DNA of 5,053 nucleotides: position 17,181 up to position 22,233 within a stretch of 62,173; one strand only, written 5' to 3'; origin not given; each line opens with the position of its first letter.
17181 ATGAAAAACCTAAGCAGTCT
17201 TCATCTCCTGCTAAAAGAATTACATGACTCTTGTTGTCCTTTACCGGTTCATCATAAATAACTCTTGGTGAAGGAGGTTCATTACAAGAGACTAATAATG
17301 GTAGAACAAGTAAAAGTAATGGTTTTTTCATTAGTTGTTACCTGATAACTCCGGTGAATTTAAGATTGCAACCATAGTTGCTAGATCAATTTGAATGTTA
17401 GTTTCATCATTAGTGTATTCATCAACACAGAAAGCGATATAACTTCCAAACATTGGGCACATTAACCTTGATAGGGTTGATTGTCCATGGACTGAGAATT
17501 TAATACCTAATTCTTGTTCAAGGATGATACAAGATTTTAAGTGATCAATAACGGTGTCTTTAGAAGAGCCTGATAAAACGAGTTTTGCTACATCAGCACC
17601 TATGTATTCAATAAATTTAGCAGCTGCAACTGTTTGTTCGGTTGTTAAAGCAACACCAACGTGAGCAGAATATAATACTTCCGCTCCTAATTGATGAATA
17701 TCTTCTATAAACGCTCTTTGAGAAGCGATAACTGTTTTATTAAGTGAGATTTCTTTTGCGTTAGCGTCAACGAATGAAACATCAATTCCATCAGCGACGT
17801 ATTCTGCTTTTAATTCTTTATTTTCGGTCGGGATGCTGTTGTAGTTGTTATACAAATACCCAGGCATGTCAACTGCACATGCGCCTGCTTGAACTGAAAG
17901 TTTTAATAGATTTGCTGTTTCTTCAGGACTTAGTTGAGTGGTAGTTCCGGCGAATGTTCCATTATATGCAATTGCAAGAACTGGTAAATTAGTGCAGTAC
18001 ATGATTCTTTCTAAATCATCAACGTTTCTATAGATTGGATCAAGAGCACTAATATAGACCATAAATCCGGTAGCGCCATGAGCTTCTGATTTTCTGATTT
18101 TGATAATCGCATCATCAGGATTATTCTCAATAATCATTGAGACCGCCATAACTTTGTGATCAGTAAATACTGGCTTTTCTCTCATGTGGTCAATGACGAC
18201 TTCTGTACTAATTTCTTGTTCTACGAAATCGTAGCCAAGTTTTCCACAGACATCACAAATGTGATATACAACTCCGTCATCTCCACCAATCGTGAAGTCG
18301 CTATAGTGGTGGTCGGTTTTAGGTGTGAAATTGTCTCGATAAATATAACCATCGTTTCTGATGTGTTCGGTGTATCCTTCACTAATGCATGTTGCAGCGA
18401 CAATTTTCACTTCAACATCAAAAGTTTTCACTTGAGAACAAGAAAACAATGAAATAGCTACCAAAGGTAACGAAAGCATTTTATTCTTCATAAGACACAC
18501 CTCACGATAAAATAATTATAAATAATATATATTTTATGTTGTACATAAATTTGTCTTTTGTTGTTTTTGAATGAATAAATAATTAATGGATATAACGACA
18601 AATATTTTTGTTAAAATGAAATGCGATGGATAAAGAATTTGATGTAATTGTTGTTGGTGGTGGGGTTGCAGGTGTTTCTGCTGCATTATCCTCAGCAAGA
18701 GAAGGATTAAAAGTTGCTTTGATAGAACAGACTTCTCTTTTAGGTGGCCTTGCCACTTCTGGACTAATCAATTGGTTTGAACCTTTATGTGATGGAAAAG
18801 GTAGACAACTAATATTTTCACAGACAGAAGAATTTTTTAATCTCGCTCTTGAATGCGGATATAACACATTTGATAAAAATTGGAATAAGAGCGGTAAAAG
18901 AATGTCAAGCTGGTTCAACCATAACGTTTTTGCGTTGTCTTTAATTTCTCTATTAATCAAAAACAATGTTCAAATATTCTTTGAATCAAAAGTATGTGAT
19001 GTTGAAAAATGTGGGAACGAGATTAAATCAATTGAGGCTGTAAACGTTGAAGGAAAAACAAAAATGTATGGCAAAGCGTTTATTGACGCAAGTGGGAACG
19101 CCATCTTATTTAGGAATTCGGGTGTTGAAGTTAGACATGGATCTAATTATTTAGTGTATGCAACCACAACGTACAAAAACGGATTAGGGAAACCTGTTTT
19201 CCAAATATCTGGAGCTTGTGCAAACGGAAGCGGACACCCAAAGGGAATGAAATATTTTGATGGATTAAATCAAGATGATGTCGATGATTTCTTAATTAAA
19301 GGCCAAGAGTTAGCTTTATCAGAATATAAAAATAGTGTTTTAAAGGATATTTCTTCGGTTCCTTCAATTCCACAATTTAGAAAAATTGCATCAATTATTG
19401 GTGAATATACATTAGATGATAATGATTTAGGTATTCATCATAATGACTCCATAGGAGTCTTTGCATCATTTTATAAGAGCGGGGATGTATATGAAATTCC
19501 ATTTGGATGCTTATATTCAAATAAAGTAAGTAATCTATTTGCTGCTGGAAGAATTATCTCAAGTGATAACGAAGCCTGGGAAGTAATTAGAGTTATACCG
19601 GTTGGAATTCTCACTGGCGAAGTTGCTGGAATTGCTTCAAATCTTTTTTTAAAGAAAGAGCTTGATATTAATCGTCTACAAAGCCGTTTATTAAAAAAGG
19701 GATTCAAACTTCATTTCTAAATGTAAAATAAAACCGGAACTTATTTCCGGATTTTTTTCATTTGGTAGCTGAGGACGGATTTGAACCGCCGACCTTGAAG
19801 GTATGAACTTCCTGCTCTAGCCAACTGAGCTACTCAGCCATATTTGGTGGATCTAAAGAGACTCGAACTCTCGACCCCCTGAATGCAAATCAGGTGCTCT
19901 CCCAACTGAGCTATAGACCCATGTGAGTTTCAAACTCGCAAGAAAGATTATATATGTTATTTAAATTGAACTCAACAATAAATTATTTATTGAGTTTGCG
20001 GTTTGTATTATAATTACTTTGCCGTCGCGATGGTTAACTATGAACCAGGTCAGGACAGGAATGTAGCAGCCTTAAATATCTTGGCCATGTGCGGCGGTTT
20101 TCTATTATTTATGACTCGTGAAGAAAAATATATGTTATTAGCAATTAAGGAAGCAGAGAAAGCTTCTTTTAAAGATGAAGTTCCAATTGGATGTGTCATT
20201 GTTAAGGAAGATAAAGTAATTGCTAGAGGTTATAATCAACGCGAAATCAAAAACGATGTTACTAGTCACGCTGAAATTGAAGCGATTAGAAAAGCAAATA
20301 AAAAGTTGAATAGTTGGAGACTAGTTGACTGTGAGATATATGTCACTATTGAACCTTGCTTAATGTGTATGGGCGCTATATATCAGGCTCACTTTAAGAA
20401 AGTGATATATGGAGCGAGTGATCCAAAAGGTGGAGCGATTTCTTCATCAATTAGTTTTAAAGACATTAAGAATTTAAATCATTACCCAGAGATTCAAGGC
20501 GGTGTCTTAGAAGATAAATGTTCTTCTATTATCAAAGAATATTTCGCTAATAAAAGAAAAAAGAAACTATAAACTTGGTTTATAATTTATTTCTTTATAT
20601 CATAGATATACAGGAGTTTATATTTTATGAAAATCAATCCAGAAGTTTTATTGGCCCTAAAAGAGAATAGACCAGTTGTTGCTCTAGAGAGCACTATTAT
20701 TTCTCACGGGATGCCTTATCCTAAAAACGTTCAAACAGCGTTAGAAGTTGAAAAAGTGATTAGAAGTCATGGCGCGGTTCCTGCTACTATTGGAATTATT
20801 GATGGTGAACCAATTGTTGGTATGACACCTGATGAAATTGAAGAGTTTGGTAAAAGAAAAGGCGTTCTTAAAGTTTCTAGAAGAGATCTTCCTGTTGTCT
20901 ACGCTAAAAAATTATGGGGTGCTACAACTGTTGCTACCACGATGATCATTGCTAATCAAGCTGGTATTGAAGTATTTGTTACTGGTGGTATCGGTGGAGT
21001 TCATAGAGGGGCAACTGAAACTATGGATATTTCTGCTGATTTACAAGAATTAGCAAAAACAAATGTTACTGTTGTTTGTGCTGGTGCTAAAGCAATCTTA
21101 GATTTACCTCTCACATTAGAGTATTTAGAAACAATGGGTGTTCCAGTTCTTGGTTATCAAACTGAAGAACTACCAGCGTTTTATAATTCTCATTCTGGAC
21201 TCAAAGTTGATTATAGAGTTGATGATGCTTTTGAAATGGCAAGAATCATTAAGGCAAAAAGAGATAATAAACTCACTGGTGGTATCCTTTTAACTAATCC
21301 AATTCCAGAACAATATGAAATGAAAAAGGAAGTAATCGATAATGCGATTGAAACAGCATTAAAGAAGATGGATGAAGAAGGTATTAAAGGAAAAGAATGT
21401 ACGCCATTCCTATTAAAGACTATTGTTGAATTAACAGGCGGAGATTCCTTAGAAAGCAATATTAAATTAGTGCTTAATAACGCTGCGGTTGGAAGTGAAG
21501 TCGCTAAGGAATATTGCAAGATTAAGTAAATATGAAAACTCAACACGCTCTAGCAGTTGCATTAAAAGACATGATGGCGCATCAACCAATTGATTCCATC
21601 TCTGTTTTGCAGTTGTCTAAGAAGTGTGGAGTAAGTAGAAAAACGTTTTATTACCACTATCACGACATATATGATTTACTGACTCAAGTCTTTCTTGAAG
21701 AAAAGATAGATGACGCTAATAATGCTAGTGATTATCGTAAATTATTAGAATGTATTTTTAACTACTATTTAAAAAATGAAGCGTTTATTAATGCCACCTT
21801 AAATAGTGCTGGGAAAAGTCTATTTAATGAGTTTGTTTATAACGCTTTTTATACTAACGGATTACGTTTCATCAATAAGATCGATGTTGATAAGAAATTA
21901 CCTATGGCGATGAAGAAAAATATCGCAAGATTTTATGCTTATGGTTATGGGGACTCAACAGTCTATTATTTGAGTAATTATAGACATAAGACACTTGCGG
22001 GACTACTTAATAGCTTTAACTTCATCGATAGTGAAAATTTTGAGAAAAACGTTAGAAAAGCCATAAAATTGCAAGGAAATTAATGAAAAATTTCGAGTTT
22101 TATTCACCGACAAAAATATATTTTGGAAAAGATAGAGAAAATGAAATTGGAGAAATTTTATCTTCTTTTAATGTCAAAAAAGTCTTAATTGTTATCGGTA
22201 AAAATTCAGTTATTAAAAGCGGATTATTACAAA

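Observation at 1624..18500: Two convergent operons each encode the same triad: an exported dehydroquinase-fold lipoprotein, GLUG-repeat surface protein(s) and SGNH/SASA esterase-like protein(s)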

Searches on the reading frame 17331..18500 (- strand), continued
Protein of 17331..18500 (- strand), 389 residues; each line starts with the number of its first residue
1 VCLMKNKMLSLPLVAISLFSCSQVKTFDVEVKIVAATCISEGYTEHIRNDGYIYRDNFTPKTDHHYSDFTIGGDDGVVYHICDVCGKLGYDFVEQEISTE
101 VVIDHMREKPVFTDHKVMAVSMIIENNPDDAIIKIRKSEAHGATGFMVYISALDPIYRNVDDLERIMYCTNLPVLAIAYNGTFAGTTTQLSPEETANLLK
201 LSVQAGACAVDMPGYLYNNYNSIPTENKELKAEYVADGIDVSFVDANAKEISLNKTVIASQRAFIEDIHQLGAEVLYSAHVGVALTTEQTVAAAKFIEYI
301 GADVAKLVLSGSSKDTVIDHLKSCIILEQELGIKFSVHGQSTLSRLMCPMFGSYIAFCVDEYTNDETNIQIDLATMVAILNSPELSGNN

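Call 96: find_encoding_contigs(protein=P0033, flank=9000, max_places=1)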
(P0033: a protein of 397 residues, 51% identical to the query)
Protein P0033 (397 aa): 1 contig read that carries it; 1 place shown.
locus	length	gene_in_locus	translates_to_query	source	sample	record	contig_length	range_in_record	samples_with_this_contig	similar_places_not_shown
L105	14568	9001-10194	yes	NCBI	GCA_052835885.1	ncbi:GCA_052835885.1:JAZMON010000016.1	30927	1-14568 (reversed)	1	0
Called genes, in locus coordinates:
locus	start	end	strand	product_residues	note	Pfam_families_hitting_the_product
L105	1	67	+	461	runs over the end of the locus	PF14691:Fer4_20, PF02826:2-Hacid_dh_C (faint), PF01262:AlaDh_PNT_C (faint), PF13241:NAD_binding_7 (faint), PF07992:Pyr_redox_2, PF13450:NAD_binding_8 (weak), PF13738:Pyr_redox_3 (weak), PF00070:Pyr_redox (weak), +2 more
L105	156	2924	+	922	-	PF09586:YfhO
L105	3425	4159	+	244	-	PF22507:DUF6994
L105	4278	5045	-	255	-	PF12833:HTH_18, PF00165:HTH_AraC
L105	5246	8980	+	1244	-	PF07581:Glug (faint)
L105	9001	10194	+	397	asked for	PF01487:DHquinase_I (faint)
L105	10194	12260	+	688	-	PF03629:SASA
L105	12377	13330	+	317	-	-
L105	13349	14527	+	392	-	PF00890:FAD_binding_2 (faint), PF01134:GIDA (weak), PF01266:DAO (weak), PF07992:Pyr_redox_2 (faint), PF12831:FAD_oxidored, PF13450:NAD_binding_8 (weak), PF12831:FAD_oxidored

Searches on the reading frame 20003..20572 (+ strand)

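Call 18: search_protein_families(library=pfam, proteins=[window:20003-20572:+], max_evalue=0.0001)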
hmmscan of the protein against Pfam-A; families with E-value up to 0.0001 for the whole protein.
window:20003-20572:+ (189 aa): 3 families
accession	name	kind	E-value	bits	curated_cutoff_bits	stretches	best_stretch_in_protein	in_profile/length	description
PF14437.12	MafB19-deam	-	3.9e-43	147.2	27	1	40-185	3-142/142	MafB19-like deaminase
PF00383.29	dCMP_cyt_deam_1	-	2e-31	108.3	25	1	37-137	1-101/102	Cytidine and deoxycytidylate deaminase zinc-binding region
PF14439.12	Bd3614-deam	-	3.9e-05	24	38.5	1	71-147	20-97/113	Bd3614-like deaminase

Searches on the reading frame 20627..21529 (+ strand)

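Call 18: search_protein_families(library=pfam, proteins=[window:20627-21529:+], max_evalue=0.0001)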
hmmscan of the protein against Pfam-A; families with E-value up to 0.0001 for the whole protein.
window:20627-21529:+ (300 aa): 1 family
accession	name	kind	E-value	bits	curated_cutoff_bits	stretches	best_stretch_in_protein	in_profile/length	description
PF04227.17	Indigoidine_A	-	4.5e-132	440.2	25.2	1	6-295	1-291/291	Indigoidine synthase A like protein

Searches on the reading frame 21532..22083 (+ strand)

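Call 18: search_protein_families(library=pfam, proteins=[window:21532-22083:+], max_evalue=0.0001)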
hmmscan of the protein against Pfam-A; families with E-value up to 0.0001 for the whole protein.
window:21532-22083:+ (183 aa): 2 families
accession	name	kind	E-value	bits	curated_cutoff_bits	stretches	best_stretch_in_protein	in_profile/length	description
PF14278.11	TetR_C_8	-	3.9e-09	37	26.1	1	70-144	5-79/103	Transcriptional regulator C-terminal region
PF00440.29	TetR_N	-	1.9e-05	24.8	24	1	13-51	7-45/47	Bacterial regulatory proteins, tetR family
